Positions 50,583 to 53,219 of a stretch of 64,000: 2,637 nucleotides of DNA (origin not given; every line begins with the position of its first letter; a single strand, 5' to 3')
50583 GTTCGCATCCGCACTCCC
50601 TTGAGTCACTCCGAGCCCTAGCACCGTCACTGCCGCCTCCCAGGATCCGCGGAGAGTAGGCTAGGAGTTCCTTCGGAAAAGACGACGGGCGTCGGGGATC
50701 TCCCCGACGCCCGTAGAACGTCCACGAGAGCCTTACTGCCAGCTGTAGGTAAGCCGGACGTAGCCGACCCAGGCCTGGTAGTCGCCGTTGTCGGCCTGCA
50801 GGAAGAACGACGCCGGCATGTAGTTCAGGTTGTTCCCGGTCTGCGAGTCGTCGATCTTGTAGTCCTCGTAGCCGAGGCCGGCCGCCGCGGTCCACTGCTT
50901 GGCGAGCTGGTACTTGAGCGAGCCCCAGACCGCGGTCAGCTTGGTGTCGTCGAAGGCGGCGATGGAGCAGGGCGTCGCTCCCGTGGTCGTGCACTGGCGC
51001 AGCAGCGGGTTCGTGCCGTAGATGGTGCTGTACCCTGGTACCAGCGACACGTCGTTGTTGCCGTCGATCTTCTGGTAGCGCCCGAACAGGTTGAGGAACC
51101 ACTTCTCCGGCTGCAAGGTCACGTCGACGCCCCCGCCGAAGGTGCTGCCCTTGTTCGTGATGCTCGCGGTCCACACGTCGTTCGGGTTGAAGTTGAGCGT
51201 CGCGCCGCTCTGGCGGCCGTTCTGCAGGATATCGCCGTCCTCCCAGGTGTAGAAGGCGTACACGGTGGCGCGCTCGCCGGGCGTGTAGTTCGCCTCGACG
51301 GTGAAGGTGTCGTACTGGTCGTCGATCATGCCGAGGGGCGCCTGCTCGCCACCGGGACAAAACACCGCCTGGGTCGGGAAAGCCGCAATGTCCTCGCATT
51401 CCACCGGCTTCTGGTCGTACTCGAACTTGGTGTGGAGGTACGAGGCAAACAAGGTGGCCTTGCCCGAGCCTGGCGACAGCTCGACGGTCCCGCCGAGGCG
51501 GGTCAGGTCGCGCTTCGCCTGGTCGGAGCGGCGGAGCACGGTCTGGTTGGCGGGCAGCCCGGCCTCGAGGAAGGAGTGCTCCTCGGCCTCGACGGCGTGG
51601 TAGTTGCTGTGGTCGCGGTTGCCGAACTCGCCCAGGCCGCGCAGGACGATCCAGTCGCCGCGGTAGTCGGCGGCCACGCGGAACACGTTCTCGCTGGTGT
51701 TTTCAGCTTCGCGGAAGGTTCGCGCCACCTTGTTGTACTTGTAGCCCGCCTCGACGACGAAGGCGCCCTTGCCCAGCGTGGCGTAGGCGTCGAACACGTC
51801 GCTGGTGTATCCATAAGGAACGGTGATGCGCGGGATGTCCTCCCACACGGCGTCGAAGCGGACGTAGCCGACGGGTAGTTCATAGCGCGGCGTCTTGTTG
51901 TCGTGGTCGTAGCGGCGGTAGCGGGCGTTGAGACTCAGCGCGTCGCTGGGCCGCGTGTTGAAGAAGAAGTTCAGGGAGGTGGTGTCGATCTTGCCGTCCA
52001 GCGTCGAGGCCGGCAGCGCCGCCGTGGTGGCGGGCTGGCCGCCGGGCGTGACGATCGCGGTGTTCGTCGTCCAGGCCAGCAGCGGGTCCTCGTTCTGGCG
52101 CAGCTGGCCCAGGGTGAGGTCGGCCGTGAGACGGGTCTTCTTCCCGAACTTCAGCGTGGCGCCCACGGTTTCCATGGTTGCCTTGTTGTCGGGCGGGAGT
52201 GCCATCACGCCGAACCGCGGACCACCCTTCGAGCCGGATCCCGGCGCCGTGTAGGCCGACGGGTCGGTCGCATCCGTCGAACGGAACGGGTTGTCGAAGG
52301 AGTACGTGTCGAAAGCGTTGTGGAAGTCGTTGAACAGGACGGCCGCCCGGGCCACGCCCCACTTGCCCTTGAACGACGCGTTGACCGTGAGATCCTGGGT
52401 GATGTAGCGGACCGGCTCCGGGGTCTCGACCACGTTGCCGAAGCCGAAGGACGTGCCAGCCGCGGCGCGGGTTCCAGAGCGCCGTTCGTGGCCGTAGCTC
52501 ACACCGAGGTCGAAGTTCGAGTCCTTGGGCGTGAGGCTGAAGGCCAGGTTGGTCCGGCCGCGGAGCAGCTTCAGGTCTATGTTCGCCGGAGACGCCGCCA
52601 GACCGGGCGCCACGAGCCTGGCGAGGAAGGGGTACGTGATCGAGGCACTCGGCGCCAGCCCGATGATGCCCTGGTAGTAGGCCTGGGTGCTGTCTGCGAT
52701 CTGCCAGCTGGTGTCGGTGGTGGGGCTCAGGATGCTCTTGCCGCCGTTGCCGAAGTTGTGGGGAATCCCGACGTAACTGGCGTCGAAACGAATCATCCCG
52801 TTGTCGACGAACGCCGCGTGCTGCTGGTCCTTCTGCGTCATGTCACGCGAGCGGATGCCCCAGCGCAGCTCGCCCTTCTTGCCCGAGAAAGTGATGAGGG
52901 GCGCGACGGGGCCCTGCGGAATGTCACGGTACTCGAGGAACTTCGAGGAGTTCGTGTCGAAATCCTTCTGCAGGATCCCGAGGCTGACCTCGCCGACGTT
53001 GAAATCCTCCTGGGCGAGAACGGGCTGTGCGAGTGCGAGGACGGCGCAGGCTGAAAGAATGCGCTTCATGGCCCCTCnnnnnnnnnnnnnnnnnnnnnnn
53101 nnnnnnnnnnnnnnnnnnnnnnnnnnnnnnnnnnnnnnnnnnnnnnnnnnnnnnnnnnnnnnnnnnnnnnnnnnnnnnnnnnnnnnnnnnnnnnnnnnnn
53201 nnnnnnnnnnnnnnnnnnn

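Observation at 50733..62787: Hybrid extracellular electron transfer supercluster: MtrAB conduit plus three Geobacter-type inner-membrane modules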

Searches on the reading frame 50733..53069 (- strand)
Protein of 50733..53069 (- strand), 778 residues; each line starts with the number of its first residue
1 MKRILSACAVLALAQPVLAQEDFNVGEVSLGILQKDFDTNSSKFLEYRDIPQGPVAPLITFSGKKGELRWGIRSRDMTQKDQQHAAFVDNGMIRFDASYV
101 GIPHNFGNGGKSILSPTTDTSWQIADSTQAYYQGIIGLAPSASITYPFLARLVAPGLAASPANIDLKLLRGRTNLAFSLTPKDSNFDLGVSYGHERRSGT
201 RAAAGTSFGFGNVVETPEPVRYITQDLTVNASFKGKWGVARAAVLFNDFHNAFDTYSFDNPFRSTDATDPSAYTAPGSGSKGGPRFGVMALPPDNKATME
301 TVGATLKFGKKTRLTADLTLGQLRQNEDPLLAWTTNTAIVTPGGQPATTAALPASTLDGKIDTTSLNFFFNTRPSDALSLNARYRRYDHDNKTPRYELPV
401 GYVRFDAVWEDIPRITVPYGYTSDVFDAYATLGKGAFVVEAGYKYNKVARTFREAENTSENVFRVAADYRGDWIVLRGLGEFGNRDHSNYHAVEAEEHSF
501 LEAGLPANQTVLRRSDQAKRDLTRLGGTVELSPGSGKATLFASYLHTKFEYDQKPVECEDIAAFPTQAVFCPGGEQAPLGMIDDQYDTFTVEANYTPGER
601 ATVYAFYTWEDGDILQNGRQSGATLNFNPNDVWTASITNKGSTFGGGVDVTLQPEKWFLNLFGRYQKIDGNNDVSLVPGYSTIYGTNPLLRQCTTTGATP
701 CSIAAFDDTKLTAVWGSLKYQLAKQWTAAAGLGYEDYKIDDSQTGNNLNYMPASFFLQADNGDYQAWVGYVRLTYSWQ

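Call 6: search_protein_families(library=pfam, proteins=[window:50733-53069:-], max_evalue=0.01)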
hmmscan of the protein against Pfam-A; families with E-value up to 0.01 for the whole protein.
window:50733-53069:- (778 aa): 1 family
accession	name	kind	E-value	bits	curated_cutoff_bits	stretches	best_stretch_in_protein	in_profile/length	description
PF11854.14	MtrB_PioB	-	5e-62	210.8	23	2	39-533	4-440/635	Putative outer membrane beta-barrel porin, MtrB/PioB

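Call 7: search_protein_families(library=ncbifam, proteins=[window:50733-53069:-], max_evalue=0.01)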
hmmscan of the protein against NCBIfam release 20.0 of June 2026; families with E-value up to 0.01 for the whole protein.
window:50733-53069:- (778 aa): 2 families
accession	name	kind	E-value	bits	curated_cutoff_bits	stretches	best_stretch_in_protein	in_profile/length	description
TIGR03509.1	OMP_MtrB_PioB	subfamily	4.2e-47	161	240.05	2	89-531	67-464/662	MtrB/PioB family decaheme-associated outer membrane protein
NF041027.1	GSU2204_Se_pt_1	equivalog_domain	1.6e-12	47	350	1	7-105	2-103/580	GSU2204 family CXXCH-containing (seleno)protein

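Call 8: find_related_loci(query=window:50733-53069:-, collection=genome_contigs, flank=10000)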
Query window:50733-53069:- (778 aa) in genome_contigs; peptide patterns used: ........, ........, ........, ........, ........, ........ (x = any residue, [..] = any of these).
57 stretches matched a pattern; 15 encode a relative of the query (tblastn E <= 1e-3); 14 distinct loci.
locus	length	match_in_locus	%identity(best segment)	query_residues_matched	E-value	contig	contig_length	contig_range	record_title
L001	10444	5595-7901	68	16-778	0e+0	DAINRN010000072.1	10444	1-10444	MAG TPA_asm: Acidobacteriota bacterium isolate CTOTU25978 NODE_1748_length_10444_cov_3.534123, whole genome shotgun sequ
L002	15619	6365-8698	90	1-778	0e+0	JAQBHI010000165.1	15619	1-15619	MAG: Acidobacteriota bacterium isolate MAG_453_bin-14 453_bin-14_ctg-165, whole genome shotgun sequence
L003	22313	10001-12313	44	1-777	0e+0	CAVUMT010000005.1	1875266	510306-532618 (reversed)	MAG: uncultured Acidobacteriota bacterium isolate MFD06229.bin.3.208 genome assembly, contig: contig_2240, whole genome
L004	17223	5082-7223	41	23-777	6e-164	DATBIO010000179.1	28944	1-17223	MAG TPA_asm: Vicinamibacteria bacterium isolate SMAG_U3896 k141_3449199, whole genome shotgun sequence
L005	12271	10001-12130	41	27-777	2e-153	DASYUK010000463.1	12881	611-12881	MAG TPA_asm: Thermoanaerobaculia bacterium isolate SMAG_U4593 k141_285667, whole genome shotgun sequence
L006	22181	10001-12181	40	27-775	2e-148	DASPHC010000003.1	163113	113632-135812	MAG TPA_asm: Thermoanaerobaculia bacterium isolate SMAG_U11946 k141_424516, whole genome shotgun sequence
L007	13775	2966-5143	40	28-775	2e-148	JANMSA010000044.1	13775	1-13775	MAG: Acidobacteriota bacterium isolate SOY_29_metabat_72 SOY_29_k141_4184972, whole genome shotgun sequence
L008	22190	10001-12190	40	28-775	1e-144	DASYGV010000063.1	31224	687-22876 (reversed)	MAG TPA_asm: Thermoanaerobaculia bacterium isolate SMAG_U4223 k141_836479, whole genome shotgun sequence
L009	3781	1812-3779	40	23-720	4e-148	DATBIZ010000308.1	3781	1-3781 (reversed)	MAG TPA_asm: Vicinamibacteria bacterium isolate SMAG_U3907 k141_1537123, whole genome shotgun sequence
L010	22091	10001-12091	39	41-777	4e-140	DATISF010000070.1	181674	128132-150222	MAG TPA_asm: Thermoanaerobaculia bacterium isolate SMAG_U15922 k141_733432, whole genome shotgun sequence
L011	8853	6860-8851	66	1-646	0e+0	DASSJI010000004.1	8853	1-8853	MAG TPA_asm: Vicinamibacteria bacterium isolate SMAG_U1111 k141_974006, whole genome shotgun sequence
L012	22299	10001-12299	52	1-778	0e+0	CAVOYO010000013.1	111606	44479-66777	MAG: uncultured Acidobacteriota bacterium isolate MFD09779.bin.2.31 genome assembly, contig: contig_36858, whole genome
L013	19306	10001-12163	43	23-777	2e-173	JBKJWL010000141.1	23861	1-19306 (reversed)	MAG: Thermoanaerobaculia bacterium isolate swi_bin.135 k127_2826531, whole genome shotgun sequence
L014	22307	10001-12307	38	5-777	9e-102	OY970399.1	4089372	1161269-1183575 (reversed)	MAG: uncultured Acidobacteriota bacterium isolate MFD01916.bin.c.6 genome assembly, chromosome: 1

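Call 19: search_solved_structures(query=window:50733-53069:-, max_evalue=1)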
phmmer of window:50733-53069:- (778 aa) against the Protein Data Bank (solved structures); distinct sequences matched with E-value up to 1: 0.

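Call 62: find_homologous_proteins(query=window:50733-53069:-, max_evalue=0.00001)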
Query window:50733-53069:- (778 aa): 547 proteins with E <= 0.00001 among 8000 candidates; the best 120 are listed.
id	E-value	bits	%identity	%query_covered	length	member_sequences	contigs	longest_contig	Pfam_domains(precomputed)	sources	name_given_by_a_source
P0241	0.0e+0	1643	90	100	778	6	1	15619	PF11854.15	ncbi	-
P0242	0.0e+0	1608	88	100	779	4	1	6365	PF11854.15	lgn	-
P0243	0.0e+0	1567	85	98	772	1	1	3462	PF11854.15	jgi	jgi:hypothetical protein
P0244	0.0e+0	1422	77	100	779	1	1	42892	PF11854.15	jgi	jgi:hypothetical protein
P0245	0.0e+0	1285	72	100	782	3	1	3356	PF11854.15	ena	-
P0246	0.0e+0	1252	69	98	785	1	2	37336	PF11854.15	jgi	jgi:hypothetical protein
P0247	0.0e+0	1252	68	100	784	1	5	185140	PF11854.15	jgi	jgi:hypothetical protein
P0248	0.0e+0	1245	69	97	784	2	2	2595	PF11854.15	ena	-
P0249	0.0e+0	1239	69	97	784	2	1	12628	PF11854.15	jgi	jgi:hypothetical protein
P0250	0.0e+0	1233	69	100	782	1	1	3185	PF11854.15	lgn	-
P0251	0.0e+0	1231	69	100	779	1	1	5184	PF11854.15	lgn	-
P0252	0.0e+0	1224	70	96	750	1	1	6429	PF11854.15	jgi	jgi:hypothetical protein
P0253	0.0e+0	1223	69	98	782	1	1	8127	PF11854.15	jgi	jgi:hypothetical protein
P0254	0.0e+0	1220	68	100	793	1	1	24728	PF11854.15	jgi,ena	-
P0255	0.0e+0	1217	68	97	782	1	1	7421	PF13505.13,PF11854.15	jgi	jgi:MtrB/PioB family decaheme-associated outer membrane protein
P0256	0.0e+0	1216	67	98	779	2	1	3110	PF11854.15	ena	-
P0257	0.0e+0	1215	68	98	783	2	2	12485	PF13505.13,PF11854.15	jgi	jgi:hypothetical protein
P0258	0.0e+0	1214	68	98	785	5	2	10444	PF11854.15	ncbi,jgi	-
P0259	0.0e+0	1212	67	100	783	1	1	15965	PF11854.15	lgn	-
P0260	0.0e+0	1211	68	100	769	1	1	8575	PF11854.15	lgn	-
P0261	0.0e+0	1207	66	100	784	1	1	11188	PF11854.15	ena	-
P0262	0.0e+0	1202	68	100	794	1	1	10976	PF11854.15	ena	-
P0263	0.0e+0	1201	67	98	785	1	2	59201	PF11854.15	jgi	jgi:hypothetical protein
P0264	0.0e+0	1201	68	98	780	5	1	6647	PF11854.15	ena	-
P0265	0.0e+0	1200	67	100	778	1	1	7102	PF11854.15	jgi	jgi:putative beta-barrel porin MtrB/PioB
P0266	0.0e+0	1199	67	100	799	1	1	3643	PF11854.15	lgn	-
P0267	0.0e+0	1198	67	98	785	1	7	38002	PF11854.15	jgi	jgi:putative beta-barrel porin MtrB/PioB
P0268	0.0e+0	1195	66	98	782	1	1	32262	PF13505.13,PF11854.15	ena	-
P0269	0.0e+0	1189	66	98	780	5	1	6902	PF11854.15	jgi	jgi:hypothetical protein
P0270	0.0e+0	1188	67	100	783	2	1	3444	PF11854.15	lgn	-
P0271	0.0e+0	1187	66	98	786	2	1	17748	PF13505.13,PF11854.15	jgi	jgi:hypothetical protein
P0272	0.0e+0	1185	66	98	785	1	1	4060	PF11854.15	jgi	jgi:hypothetical protein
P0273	0.0e+0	1177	66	98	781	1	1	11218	PF11854.15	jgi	-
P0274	0.0e+0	1175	65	100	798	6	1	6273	PF11854.15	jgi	jgi:hypothetical protein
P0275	0.0e+0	1173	66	100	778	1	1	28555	PF11854.15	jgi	jgi:hypothetical protein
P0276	0.0e+0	1163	65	98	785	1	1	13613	PF13505.13,PF11854.15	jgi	jgi:hypothetical protein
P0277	0.0e+0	1154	66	97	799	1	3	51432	PF11854.15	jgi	jgi:MtrB/PioB family decaheme-associated outer membrane protein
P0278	0.0e+0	1140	64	100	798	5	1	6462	PF11854.15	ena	-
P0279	0.0e+0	1123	64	100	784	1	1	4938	PF11854.15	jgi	-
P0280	0.0e+0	1121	64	99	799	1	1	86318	PF11854.15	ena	-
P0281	0.0e+0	1117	63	100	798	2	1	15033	PF11854.15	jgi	jgi:hypothetical protein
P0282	0.0e+0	1105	62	100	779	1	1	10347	PF11854.15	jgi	jgi:hypothetical protein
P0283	0.0e+0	1100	65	93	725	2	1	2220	PF11854.15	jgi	jgi:hypothetical protein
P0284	0.0e+0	1095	64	97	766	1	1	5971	PF11854.15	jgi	jgi:MtrB/PioB family decaheme-associated outer membrane protein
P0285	0.0e+0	1094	63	100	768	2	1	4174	PF11854.15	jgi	-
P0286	0.0e+0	1092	63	98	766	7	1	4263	PF13505.13,PF11854.15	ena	-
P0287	0.0e+0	1089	61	100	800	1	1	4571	PF11854.15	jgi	jgi:hypothetical protein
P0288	0.0e+0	1083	61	99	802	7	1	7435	PF11854.15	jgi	jgi:Putative outer membrane beta-barrel porin, MtrB/PioB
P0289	0.0e+0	1079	61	100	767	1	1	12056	PF11854.15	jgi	jgi:hypothetical protein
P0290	0.0e+0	1063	62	100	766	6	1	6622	PF11854.15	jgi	jgi:Putative outer membrane beta-barrel porin, MtrB/PioB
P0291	0.0e+0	1062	61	100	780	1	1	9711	PF11854.15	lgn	-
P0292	0.0e+0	1058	61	98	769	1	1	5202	PF11854.15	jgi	jgi:hypothetical protein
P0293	0.0e+0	1050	61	100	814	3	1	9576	PF11854.15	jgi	jgi:hypothetical protein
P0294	0.0e+0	1048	59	100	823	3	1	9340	PF11854.15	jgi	-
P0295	0.0e+0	1039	59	100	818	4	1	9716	PF11854.15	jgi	jgi:hypothetical protein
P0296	0.0e+0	1037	59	100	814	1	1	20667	PF11854.15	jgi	jgi:hypothetical protein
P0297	0.0e+0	1035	59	97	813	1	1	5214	PF11854.15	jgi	jgi:hypothetical protein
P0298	0.0e+0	1034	58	100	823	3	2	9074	PF11854.15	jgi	jgi:hypothetical protein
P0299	0.0e+0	1029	60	100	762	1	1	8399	PF11854.15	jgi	jgi:hypothetical protein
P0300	0.0e+0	1026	60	97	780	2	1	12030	PF11854.15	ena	-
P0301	0.0e+0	1022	60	100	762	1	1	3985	PF11854.15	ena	-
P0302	0.0e+0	1021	58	100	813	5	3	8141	PF11854.15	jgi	jgi:Putative outer membrane beta-barrel porin, MtrB/PioB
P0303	0.0e+0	1019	60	100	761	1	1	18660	PF11854.15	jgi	jgi:hypothetical protein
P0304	0.0e+0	1011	57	100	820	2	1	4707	PF11854.15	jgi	jgi:hypothetical protein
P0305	1.5e-298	1010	58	100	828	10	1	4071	PF11854.15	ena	-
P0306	3.4e-298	1009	59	100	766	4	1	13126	PF11854.15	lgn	-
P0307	2.9e-295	1000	59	97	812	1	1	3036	PF11854.15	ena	-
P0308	2.8e-293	993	61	95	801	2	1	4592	PF11854.15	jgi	jgi:Putative outer membrane beta-barrel porin, MtrB/PioB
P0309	3.4e-289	980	58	97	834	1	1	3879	PF11854.15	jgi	jgi:hypothetical protein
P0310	1.0e-288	978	66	83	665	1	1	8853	PF11854.15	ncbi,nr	ncbi:MAG TPA: MtrB/PioB family outer membrane beta-barrel protein, partial [Vicinamibacteria bacteri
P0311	1.4e-283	961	55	97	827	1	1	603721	PF11854.15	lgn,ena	-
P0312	4.0e-282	956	63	85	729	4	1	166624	PF11854.15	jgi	jgi:hypothetical protein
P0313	6.2e-280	949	65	83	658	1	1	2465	PF11854.15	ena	-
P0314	3.9e-269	913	69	73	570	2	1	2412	PF11854.15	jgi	jgi:hypothetical protein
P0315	7.0e-267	906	54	100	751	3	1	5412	PF11854.15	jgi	-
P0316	1.1e-260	885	54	100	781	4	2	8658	PF11854.15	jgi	jgi:hypothetical protein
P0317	1.8e-256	871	54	100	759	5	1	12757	PF11854.15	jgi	-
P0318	4.3e-256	870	52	100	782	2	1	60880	PF11854.15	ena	-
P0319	4.5e-256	870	52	100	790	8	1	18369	PF11854.15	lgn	-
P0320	6.1e-255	866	51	100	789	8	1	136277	PF11854.15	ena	-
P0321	2.2e-253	861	53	100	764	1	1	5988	PF11854.15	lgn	-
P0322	1.1e-252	859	53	98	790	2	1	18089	PF11854.15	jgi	jgi:hypothetical protein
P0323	1.7e-251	855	52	100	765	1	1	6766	PF11854.15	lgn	-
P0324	9.2e-251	852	52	98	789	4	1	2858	PF11854.15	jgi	jgi:hypothetical protein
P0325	5.0e-250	850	52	97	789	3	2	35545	PF11854.15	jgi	jgi:hypothetical protein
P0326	2.8e-249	848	54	100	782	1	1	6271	PF11854.15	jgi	jgi:MtrB/PioB family decaheme-associated outer membrane protein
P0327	1.9e-248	845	52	98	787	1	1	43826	PF11854.15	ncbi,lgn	-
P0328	2.0e-247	841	51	100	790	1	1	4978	PF11854.15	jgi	jgi:hypothetical protein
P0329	1.2e-245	836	50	100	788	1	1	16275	PF11854.15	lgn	-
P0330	7.0e-245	833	53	100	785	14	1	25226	PF11854.15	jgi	jgi:Putative outer membrane beta-barrel porin, MtrB/PioB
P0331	1.8e-243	828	51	100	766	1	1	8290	PF11854.15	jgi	-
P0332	4.4e-243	827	52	100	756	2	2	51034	PF11854.15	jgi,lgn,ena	-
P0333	5.8e-243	827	52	100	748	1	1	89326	PF11854.15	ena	-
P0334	1.4e-242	825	52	100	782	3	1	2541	PF13505.13,PF11854.15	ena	-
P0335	3.6e-242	824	49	100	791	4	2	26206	PF11854.15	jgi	jgi:hypothetical protein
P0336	4.2e-242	824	51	98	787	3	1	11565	PF11854.15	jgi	jgi:MtrB/PioB family decaheme-associated outer membrane protein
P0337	4.4e-242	824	51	100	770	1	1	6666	PF11854.15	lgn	-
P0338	4.8e-242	824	52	100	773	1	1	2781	PF11854.15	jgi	jgi:hypothetical protein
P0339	8.0e-242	823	52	100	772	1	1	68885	PF11854.15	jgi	jgi:hypothetical protein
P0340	3.2e-241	821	49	100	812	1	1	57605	PF11854.15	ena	-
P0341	2.8e-240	818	52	100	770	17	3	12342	PF11854.15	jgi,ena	-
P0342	1.1e-239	816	52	100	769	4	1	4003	PF11854.15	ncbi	-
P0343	1.2e-239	816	52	100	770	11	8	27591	PF11854.15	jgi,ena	-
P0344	2.1e-239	815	51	100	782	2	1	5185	PF11854.15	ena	-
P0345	4.2e-239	814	52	100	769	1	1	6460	PF11854.15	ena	-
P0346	1.5e-238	812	51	100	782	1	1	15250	PF11854.15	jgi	jgi:MtrB/PioB family decaheme-associated outer membrane protein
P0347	3.7e-238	811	51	100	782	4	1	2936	PF11854.15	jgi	jgi:MtrB/PioB family decaheme-associated outer membrane protein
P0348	1.3e-237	809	52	100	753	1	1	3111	PF11854.15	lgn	-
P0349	3.3e-237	808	71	64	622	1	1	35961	PF11854.15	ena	-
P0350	1.2e-236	806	51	98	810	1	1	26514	PF11854.15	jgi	jgi:MtrB/PioB family decaheme-associated outer membrane protein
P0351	1.4e-236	806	50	99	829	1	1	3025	PF11854.15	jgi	-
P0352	2.4e-236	805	51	97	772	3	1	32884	PF11854.15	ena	-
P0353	1.1e-235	803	50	98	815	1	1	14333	PF11854.15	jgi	jgi:MtrB/PioB family decaheme-associated outer membrane protein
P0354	1.6e-235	802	50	100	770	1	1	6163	PF11854.15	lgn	-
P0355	1.9e-235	802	51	100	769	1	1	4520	PF11854.15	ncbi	-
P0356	4.6e-234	797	50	100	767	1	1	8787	PF11854.15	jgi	-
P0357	8.1e-233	793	50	100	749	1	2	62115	PF11854.15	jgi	jgi:MtrB/PioB family decaheme-associated outer membrane protein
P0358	2.6e-232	791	50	100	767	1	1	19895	PF11854.15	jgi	jgi:hypothetical protein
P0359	6.2e-232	790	51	97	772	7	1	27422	PF11854.15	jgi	jgi:hypothetical protein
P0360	6.6e-232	790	51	100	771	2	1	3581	PF11854.15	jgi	-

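Call 63: find_encoding_contigs(protein=P0244, flank=10000, max_places=2)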
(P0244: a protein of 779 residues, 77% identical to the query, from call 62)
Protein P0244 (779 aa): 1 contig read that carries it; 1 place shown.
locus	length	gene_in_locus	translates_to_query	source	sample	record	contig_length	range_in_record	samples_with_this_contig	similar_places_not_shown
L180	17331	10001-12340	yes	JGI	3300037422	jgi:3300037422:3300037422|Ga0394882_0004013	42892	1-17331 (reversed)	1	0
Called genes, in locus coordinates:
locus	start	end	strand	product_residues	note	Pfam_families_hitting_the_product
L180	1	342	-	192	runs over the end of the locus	-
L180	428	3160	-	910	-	PF00293:NUDIX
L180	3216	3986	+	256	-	PF07238:PilZ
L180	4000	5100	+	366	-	PF01544:CorA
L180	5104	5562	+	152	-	PF22785:Tc-R-P (weak), PF00782:DSPc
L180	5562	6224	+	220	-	PF00697:PRAI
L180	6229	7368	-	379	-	PF26233:NicX (faint), PF02073:Peptidase_M29 (weak)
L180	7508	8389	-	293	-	PF00487:FA_desaturase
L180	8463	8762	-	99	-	-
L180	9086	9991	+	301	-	PF22113:Mtrc-MtrF_II-IV_dom (faint), PF14522:Cytochrome_C7 (faint), PF22678:Cytochrom_c_NrfB-like (weak), PF09699:Paired_CXXCH_1 (weak), PF14537:Cytochrom_c3_2 (weak), PF09699:Paired_CXXCH_1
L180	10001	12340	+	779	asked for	PF11854:MtrB_PioB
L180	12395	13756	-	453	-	PF03364:Polyketide_cyc, PF28469:DUF8410 (weak), PF01370:Epimerase, PF08338:DUF1731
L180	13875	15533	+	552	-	PF00005:ABC_tran, PF02463:SMC_N (faint), PF13238:AAA_18 (faint), PF13304:AAA_21 (faint), PF13476:AAA_23 (faint), PF13555:AAA_29 (faint), PF12848:ABC_tran_Xtn, PF00005:ABC_tran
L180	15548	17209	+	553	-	PF07969:Amidohydro_3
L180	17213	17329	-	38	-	?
